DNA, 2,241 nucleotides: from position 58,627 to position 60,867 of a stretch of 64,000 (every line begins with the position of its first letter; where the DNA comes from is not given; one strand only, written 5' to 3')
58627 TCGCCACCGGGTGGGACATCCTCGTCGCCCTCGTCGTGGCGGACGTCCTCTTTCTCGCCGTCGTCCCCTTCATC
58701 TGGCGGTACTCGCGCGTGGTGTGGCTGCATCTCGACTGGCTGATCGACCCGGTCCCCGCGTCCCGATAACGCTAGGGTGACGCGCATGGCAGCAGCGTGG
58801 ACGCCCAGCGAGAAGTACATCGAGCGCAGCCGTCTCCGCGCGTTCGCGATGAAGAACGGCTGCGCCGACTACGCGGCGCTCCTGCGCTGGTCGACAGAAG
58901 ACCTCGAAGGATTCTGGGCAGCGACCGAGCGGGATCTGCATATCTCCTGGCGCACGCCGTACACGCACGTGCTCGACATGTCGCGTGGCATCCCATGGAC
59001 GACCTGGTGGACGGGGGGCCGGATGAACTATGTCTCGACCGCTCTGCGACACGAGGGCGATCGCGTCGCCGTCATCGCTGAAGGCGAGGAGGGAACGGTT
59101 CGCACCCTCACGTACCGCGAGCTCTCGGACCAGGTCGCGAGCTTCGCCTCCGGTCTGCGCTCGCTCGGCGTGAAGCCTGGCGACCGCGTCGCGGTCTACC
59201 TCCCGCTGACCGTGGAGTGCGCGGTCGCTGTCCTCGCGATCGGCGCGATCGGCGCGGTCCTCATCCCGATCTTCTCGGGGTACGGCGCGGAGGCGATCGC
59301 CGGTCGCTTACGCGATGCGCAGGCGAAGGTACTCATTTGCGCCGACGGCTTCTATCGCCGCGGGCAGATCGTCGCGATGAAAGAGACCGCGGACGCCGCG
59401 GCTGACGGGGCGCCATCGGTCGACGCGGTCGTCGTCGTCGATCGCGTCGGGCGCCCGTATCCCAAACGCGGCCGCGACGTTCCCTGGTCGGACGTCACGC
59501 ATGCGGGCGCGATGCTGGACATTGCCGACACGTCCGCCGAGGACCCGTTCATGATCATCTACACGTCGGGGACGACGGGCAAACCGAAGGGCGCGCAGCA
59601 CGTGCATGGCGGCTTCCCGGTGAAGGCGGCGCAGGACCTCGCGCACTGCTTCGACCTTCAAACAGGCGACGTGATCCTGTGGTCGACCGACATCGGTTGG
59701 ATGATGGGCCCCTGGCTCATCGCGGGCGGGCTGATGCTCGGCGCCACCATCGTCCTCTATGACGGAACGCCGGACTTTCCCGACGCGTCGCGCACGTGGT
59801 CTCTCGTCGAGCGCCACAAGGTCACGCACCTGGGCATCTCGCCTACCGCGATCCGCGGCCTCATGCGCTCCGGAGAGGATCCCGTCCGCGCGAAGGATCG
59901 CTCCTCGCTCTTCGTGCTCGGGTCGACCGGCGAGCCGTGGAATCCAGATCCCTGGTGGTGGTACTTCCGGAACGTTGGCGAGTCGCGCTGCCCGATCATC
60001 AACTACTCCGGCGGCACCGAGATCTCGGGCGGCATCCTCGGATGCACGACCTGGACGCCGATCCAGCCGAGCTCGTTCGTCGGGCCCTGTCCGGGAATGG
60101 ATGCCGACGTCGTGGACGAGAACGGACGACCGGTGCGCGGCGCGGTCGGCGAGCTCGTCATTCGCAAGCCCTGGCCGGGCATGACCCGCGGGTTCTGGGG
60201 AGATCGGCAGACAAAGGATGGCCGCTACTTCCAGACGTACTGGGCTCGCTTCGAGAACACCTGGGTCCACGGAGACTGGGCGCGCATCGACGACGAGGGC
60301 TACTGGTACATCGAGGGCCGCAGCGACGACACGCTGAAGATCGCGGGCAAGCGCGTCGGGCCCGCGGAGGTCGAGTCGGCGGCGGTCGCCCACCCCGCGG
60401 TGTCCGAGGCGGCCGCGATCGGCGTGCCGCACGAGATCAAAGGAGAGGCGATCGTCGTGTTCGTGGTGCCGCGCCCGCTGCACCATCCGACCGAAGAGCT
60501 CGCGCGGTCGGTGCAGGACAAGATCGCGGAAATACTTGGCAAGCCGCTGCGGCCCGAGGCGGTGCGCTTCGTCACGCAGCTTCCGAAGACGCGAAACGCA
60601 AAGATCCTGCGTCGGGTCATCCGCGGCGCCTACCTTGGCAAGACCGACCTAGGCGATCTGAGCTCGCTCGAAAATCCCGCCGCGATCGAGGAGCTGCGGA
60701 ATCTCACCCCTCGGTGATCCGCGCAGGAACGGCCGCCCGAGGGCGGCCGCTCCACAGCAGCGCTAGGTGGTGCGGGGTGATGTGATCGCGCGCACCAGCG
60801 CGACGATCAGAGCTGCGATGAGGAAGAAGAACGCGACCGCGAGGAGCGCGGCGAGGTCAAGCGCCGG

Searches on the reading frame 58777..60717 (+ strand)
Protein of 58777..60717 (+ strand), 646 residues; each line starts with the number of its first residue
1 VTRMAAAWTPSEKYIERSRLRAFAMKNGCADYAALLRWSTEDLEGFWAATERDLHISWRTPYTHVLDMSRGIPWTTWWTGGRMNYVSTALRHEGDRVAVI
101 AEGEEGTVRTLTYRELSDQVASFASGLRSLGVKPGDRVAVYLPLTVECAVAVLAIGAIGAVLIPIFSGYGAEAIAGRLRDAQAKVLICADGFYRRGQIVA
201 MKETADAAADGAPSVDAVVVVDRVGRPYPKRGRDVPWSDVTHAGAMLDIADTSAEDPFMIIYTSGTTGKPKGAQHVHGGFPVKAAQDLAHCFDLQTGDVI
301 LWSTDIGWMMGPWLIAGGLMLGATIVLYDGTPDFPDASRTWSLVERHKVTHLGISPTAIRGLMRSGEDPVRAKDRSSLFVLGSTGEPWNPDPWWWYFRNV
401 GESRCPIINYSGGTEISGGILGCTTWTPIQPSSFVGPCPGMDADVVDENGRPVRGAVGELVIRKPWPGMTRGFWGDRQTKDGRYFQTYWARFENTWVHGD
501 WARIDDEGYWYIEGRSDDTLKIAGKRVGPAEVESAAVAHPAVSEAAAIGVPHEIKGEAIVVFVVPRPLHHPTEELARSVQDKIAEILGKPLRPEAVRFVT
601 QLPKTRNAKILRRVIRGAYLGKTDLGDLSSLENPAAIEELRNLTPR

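Call 14: search_protein_families(library=pfam, proteins=[window:58777-60717:+], max_evalue=0.01)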
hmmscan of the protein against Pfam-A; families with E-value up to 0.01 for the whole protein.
window:58777-60717:+ (646 aa): 3 families
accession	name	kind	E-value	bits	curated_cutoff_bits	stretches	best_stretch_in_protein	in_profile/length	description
PF00501.34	AMP-binding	-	3.9e-79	266.7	29.9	1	91-474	6-384/384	AMP-binding enzyme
PF13193.12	AMP-binding_C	-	2e-22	80.3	24.5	1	531-609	1-76/76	AMP-binding enzyme C-terminal domain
PF16177.11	ACAS_N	-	1.1e-12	48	27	1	32-86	1-52/55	Acetyl-coenzyme A synthetase N-terminus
